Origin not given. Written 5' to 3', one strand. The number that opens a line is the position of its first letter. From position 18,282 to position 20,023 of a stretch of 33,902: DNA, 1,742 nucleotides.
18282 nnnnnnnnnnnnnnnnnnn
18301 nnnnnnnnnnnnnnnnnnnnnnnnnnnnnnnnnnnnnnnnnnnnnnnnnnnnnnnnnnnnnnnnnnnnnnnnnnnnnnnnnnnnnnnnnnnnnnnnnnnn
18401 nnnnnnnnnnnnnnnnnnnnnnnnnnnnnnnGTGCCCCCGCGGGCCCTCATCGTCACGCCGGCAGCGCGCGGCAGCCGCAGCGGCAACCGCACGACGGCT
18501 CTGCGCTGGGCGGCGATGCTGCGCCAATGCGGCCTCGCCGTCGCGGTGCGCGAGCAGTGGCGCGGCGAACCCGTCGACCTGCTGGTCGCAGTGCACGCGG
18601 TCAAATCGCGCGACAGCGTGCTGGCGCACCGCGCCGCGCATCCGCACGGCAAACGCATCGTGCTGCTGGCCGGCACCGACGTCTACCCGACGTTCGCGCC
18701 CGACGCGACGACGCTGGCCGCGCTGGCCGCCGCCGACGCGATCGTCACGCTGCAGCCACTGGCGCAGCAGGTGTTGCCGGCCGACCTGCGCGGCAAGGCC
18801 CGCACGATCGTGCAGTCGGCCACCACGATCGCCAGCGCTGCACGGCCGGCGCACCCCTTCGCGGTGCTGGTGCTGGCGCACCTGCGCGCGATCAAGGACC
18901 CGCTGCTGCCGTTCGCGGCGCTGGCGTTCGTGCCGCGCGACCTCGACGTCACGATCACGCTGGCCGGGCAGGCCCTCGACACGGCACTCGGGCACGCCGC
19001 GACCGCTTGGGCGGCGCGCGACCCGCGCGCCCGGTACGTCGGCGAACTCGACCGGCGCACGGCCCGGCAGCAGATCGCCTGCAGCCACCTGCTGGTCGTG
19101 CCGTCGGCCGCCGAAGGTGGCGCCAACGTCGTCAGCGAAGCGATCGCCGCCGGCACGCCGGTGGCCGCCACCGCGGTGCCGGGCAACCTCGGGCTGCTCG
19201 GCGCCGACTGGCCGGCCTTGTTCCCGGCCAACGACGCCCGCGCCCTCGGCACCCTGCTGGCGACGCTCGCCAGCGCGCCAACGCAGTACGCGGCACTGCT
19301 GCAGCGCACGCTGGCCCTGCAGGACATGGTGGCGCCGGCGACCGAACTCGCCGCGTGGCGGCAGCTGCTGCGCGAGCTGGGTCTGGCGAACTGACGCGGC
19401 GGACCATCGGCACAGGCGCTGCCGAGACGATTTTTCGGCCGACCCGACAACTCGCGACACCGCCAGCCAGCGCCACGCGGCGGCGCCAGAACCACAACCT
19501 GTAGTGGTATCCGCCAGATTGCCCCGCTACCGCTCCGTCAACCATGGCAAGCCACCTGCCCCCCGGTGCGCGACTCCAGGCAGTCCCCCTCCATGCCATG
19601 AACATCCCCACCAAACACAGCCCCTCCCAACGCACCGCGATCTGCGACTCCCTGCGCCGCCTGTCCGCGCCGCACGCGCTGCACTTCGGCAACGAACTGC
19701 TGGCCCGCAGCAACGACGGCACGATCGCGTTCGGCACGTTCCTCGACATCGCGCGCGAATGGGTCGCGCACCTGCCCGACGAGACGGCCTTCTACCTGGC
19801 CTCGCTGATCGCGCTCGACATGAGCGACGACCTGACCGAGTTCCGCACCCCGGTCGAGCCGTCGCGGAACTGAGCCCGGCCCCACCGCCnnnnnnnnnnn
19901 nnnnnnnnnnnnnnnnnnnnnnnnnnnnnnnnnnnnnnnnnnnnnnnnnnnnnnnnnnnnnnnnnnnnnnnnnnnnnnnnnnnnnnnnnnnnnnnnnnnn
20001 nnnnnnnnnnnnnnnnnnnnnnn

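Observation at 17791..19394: Tight DUF423 / SelW-like selenoprotein / SenB-like glycosyltransferase trio: a possible undescribed selenium-handling module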

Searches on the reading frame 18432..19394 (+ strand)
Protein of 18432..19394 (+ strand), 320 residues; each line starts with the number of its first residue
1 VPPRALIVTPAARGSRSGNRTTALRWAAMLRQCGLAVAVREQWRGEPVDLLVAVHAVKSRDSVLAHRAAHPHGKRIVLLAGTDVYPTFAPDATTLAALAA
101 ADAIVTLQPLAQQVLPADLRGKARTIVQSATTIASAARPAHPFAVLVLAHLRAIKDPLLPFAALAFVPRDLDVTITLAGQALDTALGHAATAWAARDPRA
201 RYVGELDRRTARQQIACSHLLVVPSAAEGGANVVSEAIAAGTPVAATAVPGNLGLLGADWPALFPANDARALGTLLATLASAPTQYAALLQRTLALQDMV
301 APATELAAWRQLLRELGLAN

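Call 3: search_protein_families(library=ncbifam, proteins=[window:18432-19394:+], max_evalue=0.01)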
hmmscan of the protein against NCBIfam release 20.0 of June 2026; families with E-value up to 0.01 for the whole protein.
window:18432-19394:+ (320 aa): 8 families
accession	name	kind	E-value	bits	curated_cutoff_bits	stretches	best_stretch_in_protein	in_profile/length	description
TIGR04348.1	TIGR04348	equivalog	3.5e-88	295.6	300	1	6-314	2-309/310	selenoneine biosynthesis selenosugar synthase SenB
NF038229.1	Glyco4_Geo_Pelo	equivalog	5.9e-26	91.3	400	1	4-315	1-335/338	GPMC system family 4 glycosyltransferase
TIGR03088.1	stp2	hypoth_equivalog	8.7e-09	34.9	409.05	1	174-284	231-340/374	TIGR03088 family PEP-CTERM/XrtA system glycosyltransferase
NF041876.1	EPS_EpsE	equivalog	1.3e-07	31.2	400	1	134-291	206-370/389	exopolysaccharide biosynthesis GT4 family glycosyltransferase EpsE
NF046085.1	XrtY_assoc_Gly1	equivalog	2.5e-06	26.6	400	1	92-246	172-313/387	XrtY-associated glycosyltransferase XYAG1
NF047684.1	TeichurnBiosyTuaC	equivalog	2.6e-06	26.6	550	1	197-275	269-347/391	teichuronic acid biosynthesis protein TuaC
TIGR04047.1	MSMEG_0565_glyc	hypoth_equivalog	0.0014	17.7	259.85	1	190-285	249-344/373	MSMEG_0565 family glycosyltransferase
NF041010.1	glycosy_Agl16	equivalog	0.0059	15.5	575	1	169-247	202-283/352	glycosylation protein Agl16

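Call 4: search_protein_families(library=pfam, proteins=[window:18432-19394:+], max_evalue=0.01)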
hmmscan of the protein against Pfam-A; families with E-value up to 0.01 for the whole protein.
window:18432-19394:+ (320 aa): 3 families
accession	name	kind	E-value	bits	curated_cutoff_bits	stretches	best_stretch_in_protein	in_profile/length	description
PF13692.12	Glyco_trans_1_4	-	7.4e-10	39.7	27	1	169-279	30-139/142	Glycosyl transferases group 1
PF00534.26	Glycos_transf_1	-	4.3e-07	30.1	26.4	1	200-281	75-157/172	Glycosyl transferases group 1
PF20706.3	GT4-conflict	-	0.00057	19.4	26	1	137-256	190-320/385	Family 4 Glycosyltransferase in conflict systems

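Call 15: find_homologous_proteins(query=window:18432-19394:+, max_evalue=1e-10)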
Query window:18432-19394:+ (320 aa): 379 proteins with E <= 1e-10 among 8000 candidates; the best 120 are listed.
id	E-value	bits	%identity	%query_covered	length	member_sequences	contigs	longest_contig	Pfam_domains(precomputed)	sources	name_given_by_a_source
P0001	5.3e-191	652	99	100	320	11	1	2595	PF00534.27,PF13692.13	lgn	-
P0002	3.8e-130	452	71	99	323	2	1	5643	PF00534.27,PF13692.13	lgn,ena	-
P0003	3.8e-123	429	71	100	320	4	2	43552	PF00534.27,PF13692.13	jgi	jgi:putative glycosyltransferase (TIGR04348 family)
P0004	4.3e-121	422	70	100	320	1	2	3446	PF00534.27,PF13692.13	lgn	-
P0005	3.8e-119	416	70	100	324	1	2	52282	PF00534.27,PF13692.13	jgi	-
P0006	3.7e-106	373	63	98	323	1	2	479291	PF00534.27,PF13692.13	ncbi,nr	ncbi:MAG: TIGR04348 family glycosyltransferase [Planctomycetes bacterium]|nr:TIGR04348 family glycos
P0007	2.5e-104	367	61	98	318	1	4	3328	PF00534.27,PF13692.13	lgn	-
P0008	3.9e-104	367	63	99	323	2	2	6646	PF00534.27,PF13692.13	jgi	-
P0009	4.8e-104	366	62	98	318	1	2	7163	PF00534.27,PF13692.13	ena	-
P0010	1.0e-103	365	61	98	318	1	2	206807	PF00534.27,PF13692.13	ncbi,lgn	-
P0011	2.0e-103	364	62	98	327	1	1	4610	PF00534.27,PF13692.13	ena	-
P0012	7.7e-103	362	63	98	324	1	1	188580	PF00534.27,PF20706.4,PF13692.13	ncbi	-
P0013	1.8e-102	361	62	98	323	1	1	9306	PF00534.27,PF13692.13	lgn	-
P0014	2.3e-102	361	64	99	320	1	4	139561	PF00534.27,PF13692.13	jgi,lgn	jgi:putative glycosyltransferase (TIGR04348 family)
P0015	4.3e-102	360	69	84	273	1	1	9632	PF00534.27,PF13692.13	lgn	-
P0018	6.4e-102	359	61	98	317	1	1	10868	PF00534.27,PF20706.4,PF13692.13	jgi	jgi:putative glycosyltransferase (TIGR04348 family)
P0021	9.4e-101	355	64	98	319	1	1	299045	PF00534.27,PF13692.13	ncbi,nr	ncbi:MAG: TIGR04348 family glycosyltransferase [Planctomycetes bacterium]|nr:TIGR04348 family glycos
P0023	4.1e-100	353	60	98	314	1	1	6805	PF00534.27,PF20706.4,PF13692.13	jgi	jgi:putative glycosyltransferase (TIGR04348 family)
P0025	9.9e-100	352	63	99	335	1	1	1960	PF00534.27,PF20706.4,PF13692.13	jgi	jgi:putative glycosyltransferase (TIGR04348 family)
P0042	8.9e-97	342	59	99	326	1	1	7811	PF00534.27,PF13692.13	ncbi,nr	ncbi:MAG: TIGR04348 family glycosyltransferase [Planctomycetes bacterium]|nr:TIGR04348 family glycos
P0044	1.5e-96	342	59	100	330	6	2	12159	PF00534.27,PF20706.4,PF13692.13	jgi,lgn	jgi:putative glycosyltransferase (TIGR04348 family)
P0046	2.5e-96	341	58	100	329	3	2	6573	PF00534.27,PF20706.4,PF13692.13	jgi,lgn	jgi:putative glycosyltransferase (TIGR04348 family)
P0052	2.1e-95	338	59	98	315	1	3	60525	PF00534.27,PF20706.4,PF13692.13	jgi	jgi:putative glycosyltransferase (TIGR04348 family)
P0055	1.1e-94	336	59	99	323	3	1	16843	PF00534.27,PF20706.4,PF13692.13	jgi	jgi:putative glycosyltransferase (TIGR04348 family)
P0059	1.0e-93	332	59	98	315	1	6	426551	PF00534.27,PF20706.4,PF13692.13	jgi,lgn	jgi:putative glycosyltransferase (TIGR04348 family)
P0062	2.1e-93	331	60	98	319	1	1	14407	PF00534.27,PF20706.4,PF13692.13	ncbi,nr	ncbi:MAG: TIGR04348 family glycosyltransferase [Planctomycetes bacterium]|nr:TIGR04348 family glycos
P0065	3.5e-93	331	58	99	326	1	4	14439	PF00534.27,PF13692.13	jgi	jgi:putative glycosyltransferase (TIGR04348 family)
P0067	1.3e-92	329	59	99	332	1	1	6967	PF00534.27,PF20706.4,PF13692.13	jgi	jgi:putative glycosyltransferase (TIGR04348 family)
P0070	1.8e-91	325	57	98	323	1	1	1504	PF00534.27,PF13692.13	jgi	jgi:putative glycosyltransferase (TIGR04348 family)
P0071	2.0e-91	325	58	94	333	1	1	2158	PF00534.27,PF13692.13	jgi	jgi:putative glycosyltransferase (TIGR04348 family)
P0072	8.7e-91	323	60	100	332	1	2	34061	PF00534.27,PF20706.4,PF13692.13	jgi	jgi:putative glycosyltransferase (TIGR04348 family)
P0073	1.5e-90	322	59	98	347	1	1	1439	PF00534.27,PF13692.13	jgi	jgi:putative glycosyltransferase (TIGR04348 family)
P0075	6.0e-90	320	58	97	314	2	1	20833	PF00534.27,PF20706.4,PF13692.13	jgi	jgi:putative glycosyltransferase (TIGR04348 family)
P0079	2.2e-89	318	57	99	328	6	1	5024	PF00534.27,PF20706.4,PF13692.13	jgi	jgi:putative glycosyltransferase (TIGR04348 family)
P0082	8.3e-89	316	60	93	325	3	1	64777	PF00534.27,PF20706.4,PF13692.13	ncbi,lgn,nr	ncbi:MAG: TIGR04348 family glycosyltransferase [Planctomycetes bacterium]|nr:TIGR04348 family glycos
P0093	9.6e-87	309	54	99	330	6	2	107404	PF00534.27,PF13692.13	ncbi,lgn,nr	ncbi:MAG: TIGR04348 family glycosyltransferase [Planctomycetes bacterium]|nr:TIGR04348 family glycos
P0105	6.3e-85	303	56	97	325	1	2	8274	PF00534.27,PF20706.4,PF13692.13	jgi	jgi:putative glycosyltransferase (TIGR04348 family)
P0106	6.9e-85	303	51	97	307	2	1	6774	PF00534.27,PF20706.4,PF13692.13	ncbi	ncbi:MAG: putative glycosyltransferase (TIGR04348 family), partial [Planctomycetota bacterium]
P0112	5.3e-84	300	56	98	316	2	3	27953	PF00534.27,PF13692.13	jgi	jgi:putative glycosyltransferase (TIGR04348 family)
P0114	8.5e-84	300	54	97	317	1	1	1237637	PF00534.27,PF13692.13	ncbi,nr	ncbi:MAG: TIGR04348 family glycosyltransferase [Planctomycetes bacterium]|nr:TIGR04348 family glycos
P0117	5.2e-83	297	55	98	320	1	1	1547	PF00534.27,PF13692.13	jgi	jgi:putative glycosyltransferase (TIGR04348 family)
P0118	7.6e-83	297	58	93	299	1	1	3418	PF00534.27,PF20706.4,PF13692.13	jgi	jgi:putative glycosyltransferase (TIGR04348 family)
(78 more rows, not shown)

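Call 16: search_solved_structures(query=window:18432-19394:+, show_alignments=1)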
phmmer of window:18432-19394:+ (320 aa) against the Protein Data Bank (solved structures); distinct sequences matched with E-value up to 0.001: 5.
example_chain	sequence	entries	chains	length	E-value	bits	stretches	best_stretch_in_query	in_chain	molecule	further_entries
8k5u_A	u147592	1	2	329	2.5e-49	171.8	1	3-279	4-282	Se glycosyltransferase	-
8jjn_C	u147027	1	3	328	4.6e-48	167.6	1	3-316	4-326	TIGR04348 family glycosyltransferase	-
8jjq_C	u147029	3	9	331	5.1e-48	167.5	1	3-316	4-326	TIGR04348 family glycosyltransferase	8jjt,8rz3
8fbx_A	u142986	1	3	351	6.3e-48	167.2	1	3-316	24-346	Selenosugar synthase SenB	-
6kih_A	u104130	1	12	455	2.3e-05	27.4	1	199-285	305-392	Tll1590 protein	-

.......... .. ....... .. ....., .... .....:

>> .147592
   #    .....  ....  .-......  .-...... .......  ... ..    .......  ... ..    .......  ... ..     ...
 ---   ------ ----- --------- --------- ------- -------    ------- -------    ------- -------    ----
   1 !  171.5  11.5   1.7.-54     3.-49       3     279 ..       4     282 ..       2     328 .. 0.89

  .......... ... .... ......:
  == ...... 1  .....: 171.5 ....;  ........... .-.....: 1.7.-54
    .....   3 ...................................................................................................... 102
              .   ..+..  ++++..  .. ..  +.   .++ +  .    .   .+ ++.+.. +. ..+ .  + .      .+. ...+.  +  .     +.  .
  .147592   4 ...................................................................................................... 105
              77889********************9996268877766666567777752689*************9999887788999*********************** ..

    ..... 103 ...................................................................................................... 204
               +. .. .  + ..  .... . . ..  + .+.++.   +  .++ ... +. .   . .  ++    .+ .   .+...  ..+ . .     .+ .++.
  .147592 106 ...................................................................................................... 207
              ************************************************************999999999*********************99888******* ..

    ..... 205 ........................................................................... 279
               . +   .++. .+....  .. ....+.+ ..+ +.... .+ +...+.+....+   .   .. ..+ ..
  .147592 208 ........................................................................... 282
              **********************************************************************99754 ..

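Call 19: find_related_loci(query=A1, collection=genome_contigs, flank=10000)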
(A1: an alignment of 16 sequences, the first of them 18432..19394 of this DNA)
Query A1 (320 aa) in genome_contigs; peptide patterns used: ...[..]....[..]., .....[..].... (x = any residue, [..] = any of these).
354 stretches matched a pattern; 346 encode a relative of the query (tblastn E <= 1e-3); the best 80 are kept; 80 distinct loci.
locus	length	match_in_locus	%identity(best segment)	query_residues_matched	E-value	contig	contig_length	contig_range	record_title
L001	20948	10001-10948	63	2-318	2e-108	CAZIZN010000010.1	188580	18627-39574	MAG TPA_asm: uncultured candidatus Brocadiaceae bacterium isolate binchicken_co179_387 genome assembly, contig: NODE_345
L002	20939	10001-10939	63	5-318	7e-105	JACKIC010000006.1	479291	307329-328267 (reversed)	MAG: Planctomycetota bacterium isolate HK-STAS-PLAN-34 HK-STAS-PLAN-34_6, whole genome shotgun sequence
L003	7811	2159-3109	59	1-316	5e-102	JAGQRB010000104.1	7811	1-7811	MAG: Planctomycetota bacterium isolate HKST-UBA81 k127_476345, whole genome shotgun sequence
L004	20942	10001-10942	61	4-318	2e-100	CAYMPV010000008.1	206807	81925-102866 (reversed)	MAG TPA_asm: uncultured candidatus Brocadiaceae bacterium isolate SRP329715_co2_17 genome assembly, contig: NODE_96_leng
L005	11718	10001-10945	60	2-318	1e-99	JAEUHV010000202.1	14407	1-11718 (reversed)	MAG: Planctomycetota bacterium isolate new MAG-26 k141_4332054, whole genome shotgun sequence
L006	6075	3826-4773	60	2-318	6e-99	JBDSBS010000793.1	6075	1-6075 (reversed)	MAG: Planctomycetota bacterium isolate cluster1_bin.139 k127_12951087, whole genome shotgun sequence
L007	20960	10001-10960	57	1-316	1e-98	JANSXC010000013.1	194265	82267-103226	MAG: bacterium isolate bin.15 k141_705341_length_194265_cov_22.9981, whole genome shotgun sequence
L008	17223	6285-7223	61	3-317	8e-98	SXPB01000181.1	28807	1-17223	MAG: Planctomycetia bacterium isolate F1-120-MAGs241 F1-120__c477859, whole genome shotgun sequence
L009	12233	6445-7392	59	2-318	2e-96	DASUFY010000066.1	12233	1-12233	MAG TPA_asm: Planctomycetota bacterium isolate SMAG_U1391 k141_298923, whole genome shotgun sequence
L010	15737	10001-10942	61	3-318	4e-95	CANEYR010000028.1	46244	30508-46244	MAG: Planctomycetota bacterium isolate CH-Oct18-165 genome assembly, contig: CH-Oct18-C624, whole genome shotgun sequenc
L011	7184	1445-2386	52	4-319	4e-95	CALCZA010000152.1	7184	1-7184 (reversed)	MAG TPA_asm: uncultured bacterium isolate ERR2206771_bin.52_CONCOCT_v1.1_MAG genome assembly, contig: ERZ888641.9366, wh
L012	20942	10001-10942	64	4-318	2e-94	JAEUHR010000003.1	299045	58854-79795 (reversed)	MAG: Planctomycetota bacterium isolate new MAG-22 k141_313208, whole genome shotgun sequence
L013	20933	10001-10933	54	4-316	5e-92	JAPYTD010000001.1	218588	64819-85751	MAG: Planctomycetota bacterium isolate PW6.concoct.127_sub PW6_28_length_218588_cov_10.302398, whole genome shotgun sequ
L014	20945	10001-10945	61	2-318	4e-91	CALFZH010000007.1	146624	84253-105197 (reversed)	MAG TPA_asm: uncultured bacterium isolate SRR1506984_bin.22_CONCOCT_v1.1_MAG genome assembly, contig: ERZ761607.148, who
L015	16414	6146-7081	55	4-317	1e-90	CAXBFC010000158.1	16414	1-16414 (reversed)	MAG TPA_asm: uncultured bacterium isolate ERR2762127_binner23_Refined_22 genome assembly, contig: ERZ3421847.1626, whole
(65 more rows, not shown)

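Call 72: find_encoding_contigs(protein=window:18432-19394:+, flank=10000, max_places=4)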
Protein window:18432-19394:+ (320 aa): 3 contigs read that carry it; 2 places shown.
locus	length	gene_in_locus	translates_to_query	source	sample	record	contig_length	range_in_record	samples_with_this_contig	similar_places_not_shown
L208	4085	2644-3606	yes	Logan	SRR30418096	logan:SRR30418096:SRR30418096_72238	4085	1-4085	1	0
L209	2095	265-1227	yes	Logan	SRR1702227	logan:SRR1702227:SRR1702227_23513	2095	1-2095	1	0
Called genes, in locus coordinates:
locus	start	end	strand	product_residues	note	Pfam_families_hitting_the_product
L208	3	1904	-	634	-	?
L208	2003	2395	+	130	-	PF04241:DUF423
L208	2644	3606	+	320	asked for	PF00534:Glycos_transf_1 (weak), PF13692:Glyco_trans_1_4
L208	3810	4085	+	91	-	?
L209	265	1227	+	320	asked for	PF00534:Glycos_transf_1 (weak), PF13692:Glyco_trans_1_4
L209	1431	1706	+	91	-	-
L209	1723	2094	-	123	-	?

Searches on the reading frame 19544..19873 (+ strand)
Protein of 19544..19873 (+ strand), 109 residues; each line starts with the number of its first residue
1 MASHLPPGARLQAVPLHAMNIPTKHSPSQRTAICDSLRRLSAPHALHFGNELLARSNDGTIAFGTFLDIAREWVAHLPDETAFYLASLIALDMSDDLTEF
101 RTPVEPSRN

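Call 10: search_protein_families(library=pfam, proteins=[window:19544-19873:+], max_evalue=0.001)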
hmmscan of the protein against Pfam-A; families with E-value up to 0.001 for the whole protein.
window:19544-19873:+ (109 aa): 0 families

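Call 39: search_protein_families(library=ncbifam, proteins=[window:19544-19873:+], max_evalue=0.001)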
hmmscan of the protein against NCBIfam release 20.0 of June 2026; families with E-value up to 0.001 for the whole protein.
window:19544-19873:+ (109 aa): 0 families

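Call 64: predict_structure(protein=window:19598-19870:+)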
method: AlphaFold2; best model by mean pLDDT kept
length: 91 residues; sequences in the alignment: 1
mean_pLDDT: 62.3   pTM: 0.43
mean pLDDT of the five models: 62.3, 61.3, 60.7, 58.8, 53.1
residues with pLDDT >= 90: 0; 70-90: 30; 50-70: 41; < 50: 20
segments of 3 or more residues with pLDDT < 50: 1-6, 77-79, 81-91
pLDDT, mean of each block of 10 residues (from residue 1): 46 61 67 79 79 74 62 52 42 44
secondary structure, 60 per line:
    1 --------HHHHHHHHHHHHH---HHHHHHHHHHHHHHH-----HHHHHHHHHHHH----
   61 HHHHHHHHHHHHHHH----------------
elements in order: H9-21 H25-39 H45-56 H61-75
